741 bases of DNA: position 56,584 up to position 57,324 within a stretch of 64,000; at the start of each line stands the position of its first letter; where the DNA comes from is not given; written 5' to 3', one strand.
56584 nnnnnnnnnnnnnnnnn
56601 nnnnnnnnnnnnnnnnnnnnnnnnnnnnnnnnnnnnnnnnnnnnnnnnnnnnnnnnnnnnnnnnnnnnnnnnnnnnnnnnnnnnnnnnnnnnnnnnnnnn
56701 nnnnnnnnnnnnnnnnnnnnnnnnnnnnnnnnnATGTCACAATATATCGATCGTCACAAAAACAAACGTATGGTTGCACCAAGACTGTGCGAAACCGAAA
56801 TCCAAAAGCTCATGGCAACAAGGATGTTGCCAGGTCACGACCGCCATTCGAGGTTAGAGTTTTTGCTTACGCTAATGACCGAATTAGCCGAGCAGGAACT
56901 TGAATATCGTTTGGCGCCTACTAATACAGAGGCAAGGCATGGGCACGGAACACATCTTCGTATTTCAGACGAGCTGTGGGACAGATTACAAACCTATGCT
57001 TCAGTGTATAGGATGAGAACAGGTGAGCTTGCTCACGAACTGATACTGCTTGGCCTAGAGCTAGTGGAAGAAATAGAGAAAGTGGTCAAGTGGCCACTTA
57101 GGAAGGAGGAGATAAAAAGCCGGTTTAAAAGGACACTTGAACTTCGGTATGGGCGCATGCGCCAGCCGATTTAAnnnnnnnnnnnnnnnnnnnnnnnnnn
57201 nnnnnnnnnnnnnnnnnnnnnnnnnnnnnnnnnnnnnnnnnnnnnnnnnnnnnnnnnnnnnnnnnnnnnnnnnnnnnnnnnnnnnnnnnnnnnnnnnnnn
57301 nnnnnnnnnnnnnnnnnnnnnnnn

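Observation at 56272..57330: Island 4: divergent pair of a secreted two-Cys 70-aa peptide and a tandem ribbon-helix-helix repressor, inserted between folA and prfB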

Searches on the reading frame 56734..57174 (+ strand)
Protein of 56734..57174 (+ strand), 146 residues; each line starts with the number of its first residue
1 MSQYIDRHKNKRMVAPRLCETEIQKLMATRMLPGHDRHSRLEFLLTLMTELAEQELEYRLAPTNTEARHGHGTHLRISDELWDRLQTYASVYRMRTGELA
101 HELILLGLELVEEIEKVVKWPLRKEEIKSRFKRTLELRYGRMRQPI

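Call 5: search_protein_families(library=pfam, proteins=[window:56734-57174:+], max_evalue=10)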
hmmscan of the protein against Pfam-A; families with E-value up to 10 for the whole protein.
window:56734-57174:+ (146 aa): 0 families

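Call 8: find_homologous_proteins(query=window:56734-57174:+, max_evalue=0.01)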
Query window:56734-57174:+ (146 aa): 3 proteins with E <= 0.01 among 19 candidates.
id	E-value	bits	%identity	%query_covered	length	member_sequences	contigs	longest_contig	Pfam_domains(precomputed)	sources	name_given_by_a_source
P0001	1.4e-89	315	100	100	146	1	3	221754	-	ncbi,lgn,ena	-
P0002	3.4e-71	255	82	100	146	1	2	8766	-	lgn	-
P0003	3.8e-39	152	53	97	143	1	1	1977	-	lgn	-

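Call 9: search_protein_families(library=phrogs, proteins=[window:56734-57174:+], max_evalue=10)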
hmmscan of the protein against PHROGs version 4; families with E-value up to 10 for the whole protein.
window:56734-57174:+ (146 aa): 2 families
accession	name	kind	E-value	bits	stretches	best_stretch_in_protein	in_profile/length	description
phrog_4113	-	unknown function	0.048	14.6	1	67-113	7-53/64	-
phrog_6506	-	transcription regulation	0.061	14.4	1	75-91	14-30/59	Arc-like repressor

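Call 10: find_encoding_contigs(protein=P0001, flank=6000)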
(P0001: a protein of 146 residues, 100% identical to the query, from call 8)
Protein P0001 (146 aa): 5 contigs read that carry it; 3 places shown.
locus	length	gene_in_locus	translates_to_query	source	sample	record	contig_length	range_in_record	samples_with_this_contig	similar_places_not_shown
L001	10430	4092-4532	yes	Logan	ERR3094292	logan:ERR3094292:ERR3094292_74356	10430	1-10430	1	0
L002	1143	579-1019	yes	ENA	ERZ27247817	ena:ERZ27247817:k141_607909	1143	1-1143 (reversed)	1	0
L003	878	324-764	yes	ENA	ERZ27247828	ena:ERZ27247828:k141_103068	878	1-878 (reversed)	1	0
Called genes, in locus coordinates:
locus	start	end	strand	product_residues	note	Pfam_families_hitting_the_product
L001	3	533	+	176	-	?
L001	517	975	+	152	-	PF00692:dUTPase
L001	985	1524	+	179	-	PF13238:AAA_18 (weak), PF21448:DNMK (faint)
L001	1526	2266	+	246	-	PF02223:Thymidylate_kin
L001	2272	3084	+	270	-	PF00303:Thymidylat_synt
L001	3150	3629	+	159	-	PF00186:DHFR_1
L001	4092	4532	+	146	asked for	-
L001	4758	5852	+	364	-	PF03462:PCRF, PF00472:RF-1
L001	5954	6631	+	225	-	PF02463:SMC_N (weak), PF00005:ABC_tran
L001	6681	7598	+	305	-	PF18075:FtsX_ECD, PF02687:FtsX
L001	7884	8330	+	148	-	PF01281:Ribosomal_L9_N, PF03948:Ribosomal_L9_C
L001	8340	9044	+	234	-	-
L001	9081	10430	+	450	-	?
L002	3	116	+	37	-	?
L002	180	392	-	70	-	-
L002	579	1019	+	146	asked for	-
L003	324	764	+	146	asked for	-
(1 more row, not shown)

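Call 11: find_encoding_contigs(protein=P0002, flank=6000)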
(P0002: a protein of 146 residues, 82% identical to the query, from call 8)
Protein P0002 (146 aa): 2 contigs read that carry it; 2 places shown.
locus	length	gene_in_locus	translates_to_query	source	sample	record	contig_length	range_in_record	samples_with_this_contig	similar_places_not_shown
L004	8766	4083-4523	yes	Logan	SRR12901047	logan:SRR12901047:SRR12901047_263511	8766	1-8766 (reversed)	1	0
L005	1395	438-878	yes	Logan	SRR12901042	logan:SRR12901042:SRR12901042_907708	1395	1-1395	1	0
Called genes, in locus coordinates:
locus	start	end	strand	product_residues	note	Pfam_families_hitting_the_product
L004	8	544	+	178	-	PF21448:DNMK (faint)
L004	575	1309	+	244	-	PF02223:Thymidylate_kin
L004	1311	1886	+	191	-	-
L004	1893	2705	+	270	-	PF00303:Thymidylat_synt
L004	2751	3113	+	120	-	PF05635:23S_rRNA_IVP, PF22296:bAvd (weak)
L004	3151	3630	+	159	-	PF00186:DHFR_1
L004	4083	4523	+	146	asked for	-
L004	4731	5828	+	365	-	PF03462:PCRF, PF00472:RF-1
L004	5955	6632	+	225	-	PF00005:ABC_tran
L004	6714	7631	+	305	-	PF18075:FtsX_ECD, PF02687:FtsX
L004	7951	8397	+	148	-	PF01281:Ribosomal_L9_N, PF03948:Ribosomal_L9_C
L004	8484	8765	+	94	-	?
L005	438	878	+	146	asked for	-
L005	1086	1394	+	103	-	?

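Call 12: find_encoding_contigs(protein=P0003, flank=6000)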
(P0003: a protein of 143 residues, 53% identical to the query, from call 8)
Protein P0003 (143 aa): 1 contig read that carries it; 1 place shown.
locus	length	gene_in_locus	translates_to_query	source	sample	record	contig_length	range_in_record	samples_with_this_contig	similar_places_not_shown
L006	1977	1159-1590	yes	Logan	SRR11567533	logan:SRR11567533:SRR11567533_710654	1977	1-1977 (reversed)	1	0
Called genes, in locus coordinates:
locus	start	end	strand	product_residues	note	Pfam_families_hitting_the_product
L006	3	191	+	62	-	?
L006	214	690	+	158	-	PF00186:DHFR_1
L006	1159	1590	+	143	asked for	-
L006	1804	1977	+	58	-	?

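Call 22: find_related_loci(query=A2, collection=genome_contigs, flank=6000)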
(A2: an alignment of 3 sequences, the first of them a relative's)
Query A2 (146 aa) in genome_contigs; peptide patterns used: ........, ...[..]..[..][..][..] (x = any residue, [..] = any of these).
83 stretches matched a pattern, but none encodes a relative of the query by tblastn (E <= 1e-3).

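Call 25: predict_structure(alignment_id=A2)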
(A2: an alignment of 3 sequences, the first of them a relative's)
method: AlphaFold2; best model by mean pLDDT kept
length: 146 residues; sequences in the alignment: 3
mean_pLDDT: 72.9   pTM: 0.71
mean pLDDT of the five models: 72.9, 58.2, 45.5, 41.0, 39.5
residues with pLDDT >= 90: 0; 70-90: 101; 50-70: 29; < 50: 16
segments of 3 or more residues with pLDDT < 50: 1-9, 141-145
pLDDT, mean of each block of 10 residues (from residue 1): 41 71 83 75 87 65 50 76 85 79 86 81 81 75 46
secondary structure, 60 per line:
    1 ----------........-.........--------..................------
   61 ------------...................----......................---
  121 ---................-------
elements in order: E11-18 H20-28 H37-54 E73-78 H79-91 H96-117 H124-139

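Call 26: search_protein_representatives(alignment_id=A2)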
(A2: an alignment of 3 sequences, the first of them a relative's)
Query: 3 sequences, 146 profile positions. Proteins with E-value up to 0.001 (for the whole library): 19; up to 1e-10: 3; up to 1e-30: 1. The best 19 are listed.
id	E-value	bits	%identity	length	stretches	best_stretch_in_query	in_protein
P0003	2.0e-75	267.9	-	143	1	6-146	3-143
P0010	1.7e-13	67.0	-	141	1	2-142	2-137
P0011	7.7e-11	58.4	-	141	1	15-139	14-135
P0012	6.9e-09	52.0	-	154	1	20-144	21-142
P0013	8.9e-09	51.7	-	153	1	6-140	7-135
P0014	1.7e-08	50.8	-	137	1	4-136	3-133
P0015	1.9e-07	47.4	-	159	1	5-142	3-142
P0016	9.0e-07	45.2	-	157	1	1-135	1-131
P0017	1.5e-06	44.5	-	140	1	33-142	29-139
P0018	3.8e-06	43.1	-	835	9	45-98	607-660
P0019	4.5e-06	42.9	-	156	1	39-139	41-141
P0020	7.3e-06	42.2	-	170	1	4-139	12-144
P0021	1.6e-05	41.2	-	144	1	6-140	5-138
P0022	1.8e-05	41.0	-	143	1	9-138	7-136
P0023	4.7e-05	39.6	-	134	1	25-142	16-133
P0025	2.8e-04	37.1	-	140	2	40-141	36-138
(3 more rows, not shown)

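Call 29: find_encoding_contigs(protein=P0010, flank=5000, max_places=3)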
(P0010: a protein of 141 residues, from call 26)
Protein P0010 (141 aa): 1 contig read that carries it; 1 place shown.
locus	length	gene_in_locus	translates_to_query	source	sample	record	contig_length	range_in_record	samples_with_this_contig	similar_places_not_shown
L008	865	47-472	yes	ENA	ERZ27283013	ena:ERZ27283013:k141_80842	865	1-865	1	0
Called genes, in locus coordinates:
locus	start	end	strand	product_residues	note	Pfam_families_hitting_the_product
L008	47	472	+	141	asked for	-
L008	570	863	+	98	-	?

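Call 30: fold_search(model_id=the predicted structure, library=pdb)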
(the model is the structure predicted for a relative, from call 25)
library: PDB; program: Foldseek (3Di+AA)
matches with E <= 10: 144; with E <= 0.001: 0
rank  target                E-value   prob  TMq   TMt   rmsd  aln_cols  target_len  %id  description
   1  9f12_E                6.6e-02  0.99  0.47  0.60  10.2       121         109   14  CryoEM structure of the F plasmid relaxosome with oriT DNA ss-27_-3ds-2_+143 and TraI its TE mode, derived from ss-27_ (released 2025-06-04)
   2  9f0x_F                1.6e-01  0.99  0.55  0.65   9.8       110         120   14  CryoEM structure of the F plasmid relaxosome in its pre-initiation state, derived from the ds-27_+143-R Locally-refine (released 2025-06-04)
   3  9f10_E                2.2e-01  0.97  0.46  0.58   4.6       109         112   15  CryoEM structure of the F plasmid relaxosome with TraI in its TE mode, without accessory protein TraM. Derived from th (released 2025-06-04)
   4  9f0x_G                2.3e-01  0.97  0.46  0.63   3.8       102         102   13  CryoEM structure of the F plasmid relaxosome in its pre-initiation state, derived from the ds-27_+143-R Locally-refine (released 2025-06-04)
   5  9f0y_F                2.6e-01  0.99  0.53  0.64   3.1       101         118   12  CryoEM structure of the F plasmid relaxosome with TraI in its TE mode, derived from the ss-27_+8ds+9_+143-R Locally-re (released 2025-06-04)
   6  9f0z_G                3.5e-01  0.94  0.48  0.62   3.7       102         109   14  CryoEM structure of the F plasmid relaxosome with truncated TraI1-863 in its TE mode, derived from the ss-27_+8ds+9_+1 (released 2025-06-04)
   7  9f0x_E                3.5e-01  0.89  0.49  0.60  10.2       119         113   11  CryoEM structure of the F plasmid relaxosome in its pre-initiation state, derived from the ds-27_+143-R Locally-refine (released 2025-06-04)
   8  9f0y_G                3.9e-01  0.97  0.50  0.67   4.4       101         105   13  CryoEM structure of the F plasmid relaxosome with TraI in its TE mode, derived from the ss-27_+8ds+9_+143-R Locally-re (released 2025-06-04)
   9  9f0z_E                4.6e-01  0.94  0.51  0.65   9.9       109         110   14  CryoEM structure of the F plasmid relaxosome with truncated TraI1-863 in its TE mode, derived from the ss-27_+8ds+9_+1 (released 2025-06-04)
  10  9f0y_E                5.2e-01  0.89  0.48  0.61  10.1       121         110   14  CryoEM structure of the F plasmid relaxosome with TraI in its TE mode, derived from the ss-27_+8ds+9_+143-R Locally-re (released 2025-06-04)
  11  1u9p                  6.5e-01  0.66  0.39  0.55   7.5       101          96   12  Permuted single-chain Arc (released 2005-02-15)
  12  7y04_A                9.8e-01  0.05  0.18  0.06  17.2       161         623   12  Hsp90-AhR-p23 complex (released 2023-01-04)
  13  3dcf_A                1.5e+00  0.06  0.24  0.20  14.4       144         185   17  Crystal structure of transcriptional regulator of the TetR/AcrR family (YP_290855.1) from THERMOBIFIDA FUSCA YX-ER1 at (released 2008-07-15)
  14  9f11_G                1.6e+00  0.60  0.45  0.60   4.1       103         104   13  CryoEM structure of the F plasmid relaxosome with oriT DNA ss-27_+3ds+4_+143 and TraI its TE mode, derived from ss-27_ (released 2025-06-04)
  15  7x4e                  1.6e+00  0.30  0.43  0.52   4.9       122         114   11  Structure of 10635-DndE (released 2022-04-20)
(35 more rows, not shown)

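Call 32: find_encoding_contigs(protein=P0013, flank=6000, max_places=3)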
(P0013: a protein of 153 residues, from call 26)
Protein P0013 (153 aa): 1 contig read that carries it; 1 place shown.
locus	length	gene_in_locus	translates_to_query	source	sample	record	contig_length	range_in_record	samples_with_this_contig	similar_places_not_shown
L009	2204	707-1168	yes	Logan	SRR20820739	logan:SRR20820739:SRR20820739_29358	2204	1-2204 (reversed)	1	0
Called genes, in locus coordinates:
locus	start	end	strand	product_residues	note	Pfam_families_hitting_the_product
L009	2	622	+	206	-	?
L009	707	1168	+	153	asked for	-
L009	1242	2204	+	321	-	?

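Call 33: find_encoding_contigs(protein=P0014, flank=6000, max_places=3)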
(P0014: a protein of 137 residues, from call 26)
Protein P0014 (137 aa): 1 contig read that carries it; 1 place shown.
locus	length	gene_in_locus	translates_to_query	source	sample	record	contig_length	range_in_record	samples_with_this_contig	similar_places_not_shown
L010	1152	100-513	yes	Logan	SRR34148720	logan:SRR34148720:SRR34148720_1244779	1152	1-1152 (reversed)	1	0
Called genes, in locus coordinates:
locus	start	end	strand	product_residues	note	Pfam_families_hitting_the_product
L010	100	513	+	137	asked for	-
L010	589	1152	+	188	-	?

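Call 42: search_solved_structures(query=A4, max_evalue=10, show_alignments=2)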
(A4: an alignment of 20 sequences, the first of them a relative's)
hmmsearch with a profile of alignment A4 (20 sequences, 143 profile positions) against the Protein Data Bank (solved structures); distinct sequences matched with E-value up to 10: 6.
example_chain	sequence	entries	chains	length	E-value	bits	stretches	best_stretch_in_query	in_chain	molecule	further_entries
6a6x_C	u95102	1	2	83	0.069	16.2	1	67-106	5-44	Antitoxin MazE7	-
4hv0_A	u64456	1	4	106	0.075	16.1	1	75-105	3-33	AvtR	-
2mdv_A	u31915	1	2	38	0.15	15.1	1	75-105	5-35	Designed protein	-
1x93_A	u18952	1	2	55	0.27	14.3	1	73-109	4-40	hypothetical protein HP0222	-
9wa8_A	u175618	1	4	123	0.65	13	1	75-115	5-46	Anti-CRISPR protein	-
3kk4_A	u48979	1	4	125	0.86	12.7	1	69-103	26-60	uncharacterized protein BP1543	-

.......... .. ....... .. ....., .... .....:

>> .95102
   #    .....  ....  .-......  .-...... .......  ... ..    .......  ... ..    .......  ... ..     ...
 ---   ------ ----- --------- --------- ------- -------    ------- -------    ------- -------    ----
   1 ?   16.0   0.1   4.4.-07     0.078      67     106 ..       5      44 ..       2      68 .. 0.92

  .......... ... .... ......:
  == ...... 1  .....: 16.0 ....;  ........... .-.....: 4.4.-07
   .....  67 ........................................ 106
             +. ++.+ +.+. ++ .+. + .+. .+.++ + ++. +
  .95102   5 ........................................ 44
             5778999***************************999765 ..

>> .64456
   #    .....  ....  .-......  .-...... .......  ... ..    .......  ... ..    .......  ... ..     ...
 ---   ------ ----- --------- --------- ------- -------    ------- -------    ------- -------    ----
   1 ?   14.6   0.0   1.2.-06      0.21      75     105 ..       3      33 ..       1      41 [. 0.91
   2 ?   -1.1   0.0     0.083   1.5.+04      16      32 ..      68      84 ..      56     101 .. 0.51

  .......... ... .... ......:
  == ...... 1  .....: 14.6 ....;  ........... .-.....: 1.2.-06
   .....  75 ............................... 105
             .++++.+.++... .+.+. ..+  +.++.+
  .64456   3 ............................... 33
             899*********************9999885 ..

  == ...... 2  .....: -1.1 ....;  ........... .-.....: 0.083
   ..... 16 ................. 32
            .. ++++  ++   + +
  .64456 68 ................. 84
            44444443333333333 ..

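Call 43: find_related_loci(query=A2, collection=metagenome_contigs, flank=5000)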
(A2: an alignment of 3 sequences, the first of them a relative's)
Query A2 (146 aa) in metagenome_contigs; peptide patterns used: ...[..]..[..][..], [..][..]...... (x = any residue, [..] = any of these).
279 stretches matched a pattern, but none encodes a relative of the query by tblastn (E <= 1e-3).

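Call 48: find_related_loci(query=A6, collection=metagenome_contigs, flank=5000)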
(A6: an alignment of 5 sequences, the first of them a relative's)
Query A6 (141 aa) in metagenome_contigs; peptide patterns used: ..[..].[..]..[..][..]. (x = any residue, [..] = any of these).
193 stretches matched a pattern; 2 encode a relative of the query (tblastn E <= 1e-3); 2 distinct loci.
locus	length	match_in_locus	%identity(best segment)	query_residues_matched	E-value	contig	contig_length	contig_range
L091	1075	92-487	45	3-133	2e-35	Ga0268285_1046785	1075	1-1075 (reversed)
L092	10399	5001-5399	36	1-133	2e-24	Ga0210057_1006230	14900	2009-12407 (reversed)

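Call 65: search_protein_families(library=ncbifam, proteins=[window:56734-57174:+, L004:3701-3895:-, L006:767-970:-, P0012, P0013], max_evalue=10)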
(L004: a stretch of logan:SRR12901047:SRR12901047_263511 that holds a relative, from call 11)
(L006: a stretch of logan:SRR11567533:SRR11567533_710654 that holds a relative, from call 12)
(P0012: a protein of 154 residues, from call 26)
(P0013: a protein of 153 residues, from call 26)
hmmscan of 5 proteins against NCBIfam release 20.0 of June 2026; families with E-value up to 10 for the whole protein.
window:56734-57174:+ (146 aa): 0 families

L004:3701-3895:- (64 aa): 0 families

L006:767-970:- (67 aa): 0 families

P0012 (154 aa): 0 families

P0013 (153 aa): 1 family
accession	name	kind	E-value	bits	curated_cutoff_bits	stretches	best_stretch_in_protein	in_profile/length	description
TIGR02788.1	VirB11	equivalog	0.25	10.3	249.95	1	12-108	27-125/308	P-type DNA transfer ATPase VirB11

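Call 66: search_protein_families(library=pfam, alignment_id=A4, max_evalue=1)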
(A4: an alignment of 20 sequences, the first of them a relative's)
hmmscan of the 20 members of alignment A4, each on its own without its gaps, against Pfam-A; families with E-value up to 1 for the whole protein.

A. member 1, P0001 (146 aa): 0 families

B. families by the number of members that match (of 20 scanned): 11 families
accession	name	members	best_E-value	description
PF07878.17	RHH_5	4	0.0035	CopG-like RHH_1 or ribbon-helix-helix domain, RHH_5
PF21983.2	NikA-like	2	6.1e-05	Mobilization protein NikA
PF05534.18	HicB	2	0.11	HicB family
PF01402.27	RHH_1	1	0.00046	Ribbon-helix-helix protein, copG family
PF11903.14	ParD_like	1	0.004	ParD-like antitoxin of type II bacterial toxin-antitoxin system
PF02598.22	Methyltrn_RNA_3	1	0.014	Putative RNA methyltransferase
PF25212.1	HVO_A0114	1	0.02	HVO_A0114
PF03440.20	APT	1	0.13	Aerolysin/Pertussis toxin (APT) domain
PF22023.1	Pus10_THUMP_arc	1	0.15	Pus10 THUMP domain, archaeal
PF19807.5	DUF6290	1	0.19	Family of unknown function (DUF6290)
PF10504.14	DUF2452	1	0.23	Protein of unknown function (DUF2452)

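Call 67: predict_structure(alignment_id=A4)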
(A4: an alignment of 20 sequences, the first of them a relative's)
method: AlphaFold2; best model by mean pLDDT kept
length: 146 residues; sequences in the alignment: 20
mean_pLDDT: 85.0   pTM: 0.80
mean pLDDT of the five models: 85.0, 84.8, 83.2, 80.6, 80.3
residues with pLDDT >= 90: 81; 70-90: 46; 50-70: 10; < 50: 9
segments of 3 or more residues with pLDDT < 50: 1-4, 143-146
pLDDT, mean of each block of 10 residues (from residue 1): 52 92 91 87 94 82 77 91 93 92 94 90 89 86 51
secondary structure, 60 per line:
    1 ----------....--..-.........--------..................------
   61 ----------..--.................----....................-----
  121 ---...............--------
elements in order: E11-14 H20-28 H37-54 E75-78 H79-91 H96-115 H124-138

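Call 75: search_dna_similar(query=window:56734-57174:+, collection=plasmids, mode=protein, max_evalue=1, max_rows=10)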
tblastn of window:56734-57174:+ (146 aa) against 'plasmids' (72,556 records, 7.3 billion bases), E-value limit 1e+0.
No match.

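Call 76: search_dna_similar(query=window:56734-57174:+, collection=phages, mode=protein, max_evalue=1, max_rows=10)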
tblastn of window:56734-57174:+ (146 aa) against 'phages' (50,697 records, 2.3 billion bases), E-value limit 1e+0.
No match.

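Call 77: search_protein_families(library=padloc, proteins=[window:56734-57174:+, P0012, P0013, P0014], max_evalue=1)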
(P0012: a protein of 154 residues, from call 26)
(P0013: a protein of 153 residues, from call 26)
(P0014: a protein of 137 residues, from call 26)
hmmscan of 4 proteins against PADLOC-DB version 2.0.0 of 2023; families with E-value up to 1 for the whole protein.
window:56734-57174:+ (146 aa): 0 families

P0012 (154 aa): 1 family
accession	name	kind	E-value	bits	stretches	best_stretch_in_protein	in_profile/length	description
PDLC04281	PDC-M02A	-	0.012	13.4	1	35-79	90-132/181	-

P0013 (153 aa): 0 families

P0014 (137 aa): 0 families

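Call 78: find_related_loci(query=A2, collection=viral_contigs, flank=5000)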
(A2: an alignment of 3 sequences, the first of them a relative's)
Query A2 (146 aa) in viral_contigs; peptide patterns used: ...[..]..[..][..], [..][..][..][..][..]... (x = any residue, [..] = any of these).
95 stretches matched a pattern, but none encodes a relative of the query by tblastn (E <= 1e-3).

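Call 79: find_related_loci(query=A6, collection=viral_contigs, flank=5000)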
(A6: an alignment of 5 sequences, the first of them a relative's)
Query A6 (141 aa) in viral_contigs; peptide patterns used: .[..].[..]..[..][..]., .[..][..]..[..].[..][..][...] (x = any residue, [..] = any of these).
51 stretches matched a pattern, but none encodes a relative of the query by tblastn (E <= 1e-3).

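Call 80: find_encoding_contigs(protein=P0022, flank=5000, max_places=2)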
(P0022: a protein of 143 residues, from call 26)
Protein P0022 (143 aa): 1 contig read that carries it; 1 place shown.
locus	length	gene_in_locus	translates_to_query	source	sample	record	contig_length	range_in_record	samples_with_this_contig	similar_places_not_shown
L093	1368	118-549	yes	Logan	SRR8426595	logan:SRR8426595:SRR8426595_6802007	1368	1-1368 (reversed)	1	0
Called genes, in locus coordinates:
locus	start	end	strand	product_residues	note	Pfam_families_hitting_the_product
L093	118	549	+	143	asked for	-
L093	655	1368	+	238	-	?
